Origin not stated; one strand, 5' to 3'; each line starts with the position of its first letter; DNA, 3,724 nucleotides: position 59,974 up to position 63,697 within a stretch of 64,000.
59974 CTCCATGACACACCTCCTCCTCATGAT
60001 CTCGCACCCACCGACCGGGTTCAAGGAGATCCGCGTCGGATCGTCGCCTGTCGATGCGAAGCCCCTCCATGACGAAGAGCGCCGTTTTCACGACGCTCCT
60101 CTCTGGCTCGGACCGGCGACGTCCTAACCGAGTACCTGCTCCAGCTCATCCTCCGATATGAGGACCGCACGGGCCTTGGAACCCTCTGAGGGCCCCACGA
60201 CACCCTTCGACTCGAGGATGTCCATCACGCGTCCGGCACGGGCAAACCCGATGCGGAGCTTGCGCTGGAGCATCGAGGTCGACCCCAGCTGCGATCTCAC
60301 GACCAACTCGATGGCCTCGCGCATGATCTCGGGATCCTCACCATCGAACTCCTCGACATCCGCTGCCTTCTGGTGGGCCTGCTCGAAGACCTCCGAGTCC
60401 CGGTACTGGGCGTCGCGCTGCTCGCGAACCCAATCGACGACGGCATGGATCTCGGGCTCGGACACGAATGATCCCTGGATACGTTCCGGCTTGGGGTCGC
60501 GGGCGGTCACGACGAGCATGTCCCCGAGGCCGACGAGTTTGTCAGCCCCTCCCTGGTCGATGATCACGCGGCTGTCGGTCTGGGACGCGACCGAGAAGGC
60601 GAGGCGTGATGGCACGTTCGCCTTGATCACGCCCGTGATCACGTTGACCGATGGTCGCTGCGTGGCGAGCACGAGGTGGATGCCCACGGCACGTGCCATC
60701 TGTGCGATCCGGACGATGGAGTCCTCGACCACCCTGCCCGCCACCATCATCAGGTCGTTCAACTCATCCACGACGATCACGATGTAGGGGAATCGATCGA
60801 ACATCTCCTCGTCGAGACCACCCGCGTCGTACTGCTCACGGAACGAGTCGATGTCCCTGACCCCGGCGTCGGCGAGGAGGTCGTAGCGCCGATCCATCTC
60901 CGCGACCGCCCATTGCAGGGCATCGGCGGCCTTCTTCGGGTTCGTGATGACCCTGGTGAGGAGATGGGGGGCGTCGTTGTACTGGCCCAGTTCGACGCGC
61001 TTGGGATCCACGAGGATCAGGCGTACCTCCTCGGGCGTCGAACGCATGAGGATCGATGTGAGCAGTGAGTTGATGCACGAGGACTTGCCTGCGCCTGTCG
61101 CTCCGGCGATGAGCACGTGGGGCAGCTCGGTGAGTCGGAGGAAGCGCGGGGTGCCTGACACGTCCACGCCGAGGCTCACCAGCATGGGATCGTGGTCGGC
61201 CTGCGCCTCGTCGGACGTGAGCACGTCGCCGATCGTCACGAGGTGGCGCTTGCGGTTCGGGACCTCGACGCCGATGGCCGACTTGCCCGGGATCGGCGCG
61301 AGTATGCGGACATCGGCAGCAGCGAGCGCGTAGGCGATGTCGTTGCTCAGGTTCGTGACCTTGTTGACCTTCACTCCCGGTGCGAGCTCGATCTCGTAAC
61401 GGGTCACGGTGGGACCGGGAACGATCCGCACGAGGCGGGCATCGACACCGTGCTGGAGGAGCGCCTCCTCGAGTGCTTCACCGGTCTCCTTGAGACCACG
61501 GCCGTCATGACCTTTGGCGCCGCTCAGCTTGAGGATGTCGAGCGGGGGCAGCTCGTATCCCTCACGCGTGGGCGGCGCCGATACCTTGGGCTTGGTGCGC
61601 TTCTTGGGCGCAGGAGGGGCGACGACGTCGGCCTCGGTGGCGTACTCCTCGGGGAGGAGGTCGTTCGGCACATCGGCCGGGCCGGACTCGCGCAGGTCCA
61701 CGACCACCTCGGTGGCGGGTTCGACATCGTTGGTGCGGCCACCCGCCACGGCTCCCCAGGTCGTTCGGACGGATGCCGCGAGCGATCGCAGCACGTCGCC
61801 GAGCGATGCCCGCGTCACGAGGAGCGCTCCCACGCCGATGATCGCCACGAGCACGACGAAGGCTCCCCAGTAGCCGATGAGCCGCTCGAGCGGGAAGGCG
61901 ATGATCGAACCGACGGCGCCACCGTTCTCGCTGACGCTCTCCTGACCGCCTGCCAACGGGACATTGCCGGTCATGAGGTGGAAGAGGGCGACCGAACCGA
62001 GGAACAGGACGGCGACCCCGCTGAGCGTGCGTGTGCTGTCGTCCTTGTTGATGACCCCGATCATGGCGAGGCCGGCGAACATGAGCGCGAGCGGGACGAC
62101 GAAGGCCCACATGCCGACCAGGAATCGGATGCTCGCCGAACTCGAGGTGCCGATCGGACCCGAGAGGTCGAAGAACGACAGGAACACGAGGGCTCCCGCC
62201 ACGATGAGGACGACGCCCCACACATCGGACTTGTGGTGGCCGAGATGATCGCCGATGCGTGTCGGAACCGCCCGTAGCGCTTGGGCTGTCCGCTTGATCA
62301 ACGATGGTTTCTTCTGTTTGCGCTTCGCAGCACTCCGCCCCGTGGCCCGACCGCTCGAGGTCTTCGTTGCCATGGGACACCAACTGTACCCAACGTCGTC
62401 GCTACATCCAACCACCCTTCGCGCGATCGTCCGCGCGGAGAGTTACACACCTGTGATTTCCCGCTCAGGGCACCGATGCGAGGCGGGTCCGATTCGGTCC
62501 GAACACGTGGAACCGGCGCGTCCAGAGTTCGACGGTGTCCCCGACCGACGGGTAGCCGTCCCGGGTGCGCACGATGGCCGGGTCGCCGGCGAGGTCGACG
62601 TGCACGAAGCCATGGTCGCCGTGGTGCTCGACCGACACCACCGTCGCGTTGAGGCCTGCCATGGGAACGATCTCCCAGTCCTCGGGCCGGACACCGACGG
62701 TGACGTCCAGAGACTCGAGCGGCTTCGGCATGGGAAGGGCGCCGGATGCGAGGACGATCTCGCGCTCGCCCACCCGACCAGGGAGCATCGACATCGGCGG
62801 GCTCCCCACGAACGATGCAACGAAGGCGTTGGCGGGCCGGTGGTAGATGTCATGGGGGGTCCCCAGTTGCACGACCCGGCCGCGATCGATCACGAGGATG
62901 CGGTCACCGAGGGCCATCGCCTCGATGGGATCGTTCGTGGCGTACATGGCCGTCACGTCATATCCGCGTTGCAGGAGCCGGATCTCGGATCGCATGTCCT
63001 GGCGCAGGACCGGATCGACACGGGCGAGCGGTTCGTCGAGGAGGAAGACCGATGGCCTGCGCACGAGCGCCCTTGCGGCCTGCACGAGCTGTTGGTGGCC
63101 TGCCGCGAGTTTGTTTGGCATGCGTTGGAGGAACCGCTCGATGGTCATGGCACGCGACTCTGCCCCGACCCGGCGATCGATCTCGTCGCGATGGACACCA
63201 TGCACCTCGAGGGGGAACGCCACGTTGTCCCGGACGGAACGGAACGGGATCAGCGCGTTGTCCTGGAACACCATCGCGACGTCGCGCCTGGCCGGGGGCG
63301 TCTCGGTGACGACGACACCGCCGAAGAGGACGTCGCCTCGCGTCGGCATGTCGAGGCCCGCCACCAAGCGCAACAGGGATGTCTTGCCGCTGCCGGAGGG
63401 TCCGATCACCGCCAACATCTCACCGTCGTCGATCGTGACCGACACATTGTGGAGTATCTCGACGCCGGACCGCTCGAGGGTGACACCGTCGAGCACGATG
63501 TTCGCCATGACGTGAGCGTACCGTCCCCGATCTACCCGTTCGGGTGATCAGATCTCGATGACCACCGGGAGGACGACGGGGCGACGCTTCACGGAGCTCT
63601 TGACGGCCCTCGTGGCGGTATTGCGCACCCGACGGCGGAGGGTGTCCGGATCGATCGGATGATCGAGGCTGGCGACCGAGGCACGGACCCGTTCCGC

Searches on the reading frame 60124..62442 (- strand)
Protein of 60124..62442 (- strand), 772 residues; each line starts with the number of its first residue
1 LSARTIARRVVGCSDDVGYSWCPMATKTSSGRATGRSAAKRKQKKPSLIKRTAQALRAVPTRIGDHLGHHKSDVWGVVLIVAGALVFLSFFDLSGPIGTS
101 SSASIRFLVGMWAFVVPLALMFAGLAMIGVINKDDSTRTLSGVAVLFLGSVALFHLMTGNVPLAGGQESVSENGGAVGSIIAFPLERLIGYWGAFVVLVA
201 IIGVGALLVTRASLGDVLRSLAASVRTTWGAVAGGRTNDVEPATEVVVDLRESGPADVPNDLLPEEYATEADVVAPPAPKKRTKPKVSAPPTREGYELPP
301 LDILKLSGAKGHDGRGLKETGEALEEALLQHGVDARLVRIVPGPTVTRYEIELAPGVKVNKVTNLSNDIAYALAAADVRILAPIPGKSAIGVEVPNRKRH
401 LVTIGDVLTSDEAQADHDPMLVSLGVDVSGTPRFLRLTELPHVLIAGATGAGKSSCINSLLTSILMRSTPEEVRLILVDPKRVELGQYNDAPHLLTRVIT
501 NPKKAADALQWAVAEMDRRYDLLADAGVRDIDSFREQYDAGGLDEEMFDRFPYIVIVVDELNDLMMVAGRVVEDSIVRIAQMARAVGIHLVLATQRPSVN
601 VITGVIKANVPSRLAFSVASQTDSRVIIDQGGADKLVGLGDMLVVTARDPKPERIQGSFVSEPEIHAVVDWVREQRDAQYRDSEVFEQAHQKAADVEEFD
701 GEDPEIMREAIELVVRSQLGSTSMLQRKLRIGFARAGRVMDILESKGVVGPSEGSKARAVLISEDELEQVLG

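Call 33: search_protein_families(library=ncbifam, proteins=[window:60124-62442:-], max_evalue=0.00001)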
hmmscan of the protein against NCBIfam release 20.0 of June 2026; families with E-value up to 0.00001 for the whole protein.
window:60124-62442:- (772 aa): 5 families
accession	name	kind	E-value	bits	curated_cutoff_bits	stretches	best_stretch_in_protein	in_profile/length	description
NF007615.0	PRK10263.1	equivalog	1.5e-118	397.3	1566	1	292-761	860-1349/1355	DNA translocase FtsK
TIGR03928.1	T7_EssCb_Firm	equivalog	8.7e-32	109.7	778.4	1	441-636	470-661/1296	type VII secretion protein EssC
TIGR03924.1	T7SS_EccC_a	equivalog_domain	1.3e-29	103.4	509.15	1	394-638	393-647/673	type VII secretion protein EccCa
NF041214.1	plasmid_TraB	equivalog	2e-17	62.9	800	1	442-627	250-418/639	plasmid transfer protein TraB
TIGR03925.1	T7SS_EccC_b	equivalog_domain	2.4e-17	62.4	346.55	2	341-519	269-438/564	type VII secretion protein EccCb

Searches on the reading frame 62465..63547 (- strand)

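Call 33: search_protein_families(library=ncbifam, proteins=[window:62465-63547:-], max_evalue=0.00001)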
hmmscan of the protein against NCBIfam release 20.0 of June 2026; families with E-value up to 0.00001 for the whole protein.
window:62465-63547:- (360 aa): 173 families (the best 25 are shown)
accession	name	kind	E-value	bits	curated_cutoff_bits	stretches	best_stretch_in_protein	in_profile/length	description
NF008653.0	PRK11650.1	subfamily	8.4e-94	314.5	432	1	14-355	1-353/357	sn-glycerol-3-phosphate ABC transporter ATP-binding protein UgpC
NF008233.0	PRK11000.1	equivalog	3.9e-74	249.7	568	1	14-321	1-320/369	maltose/maltodextrin ABC transporter ATP-binding protein MalK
NF040933.2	ABC_arch_GlcV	equivalog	7.2e-73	245.5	450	1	26-297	16-292/357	glucose ABC transporter ATP-binding protein GlcV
TIGR03265.1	PhnT2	equivalog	6.9e-72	242.6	457.7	1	27-314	15-307/353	putative 2-aminoethylphosphonate ABC transporter ATP-binding protein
NF006987.0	PRK09452.1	equivalog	8.9e-71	238.5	482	1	17-259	18-258/378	spermidine/putrescine ABC transporter ATP-binding protein PotA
TIGR03258.1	PhnT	equivalog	2e-68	231.1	499.15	1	14-343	6-349/359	2-aminoethylphosphonate ABC transport system ATP-binding subunit PhnT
NF008513.0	PRK11432.1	equivalog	2e-67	227.6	496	1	18-294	8-286/351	ferric ABC transporter ATP-binding protein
NF043075.1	MMSYN1_0197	equivalog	2.6e-67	227.2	550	1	19-330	5-319/341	spermidine/putrescine ABC transporter ATP-binding protein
TIGR01187.1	potA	subfamily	1.7e-65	221.2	355.6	1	48-268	2-223/325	polyamine ABC transporter ATP-binding protein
NF040840.2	tungstate_WtpC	equivalog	3.1e-63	214.2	440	1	32-293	16-278/347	tungstate ABC transporter ATP-binding protein WtpC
TIGR00968.1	3a0106s01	subfamily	3.7e-59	200.1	342.75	1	27-249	11-233/237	sulfate ABC transporter ATP-binding protein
NF008621.0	PRK11607.1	equivalog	1.1e-56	192.3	613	1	25-341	28-365/377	putrescine ABC transporter ATP-binding subunit PotG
TIGR01186.1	proV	subfamily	1.8e-54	185.3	326.6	1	32-249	9-232/363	betaine/proline/choline family ABC transporter ATP-binding protein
NF008105.0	PRK10851.1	equivalog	1.6e-50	171.8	502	1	28-295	14-284/362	sulfate/thiosulfate ABC transporter ATP-binding protein CysA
TIGR03415.1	ABC_choXWV_ATP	equivalog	8.5e-50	169.8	483.75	1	32-257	40-276/382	choline ABC transporter ATP-binding protein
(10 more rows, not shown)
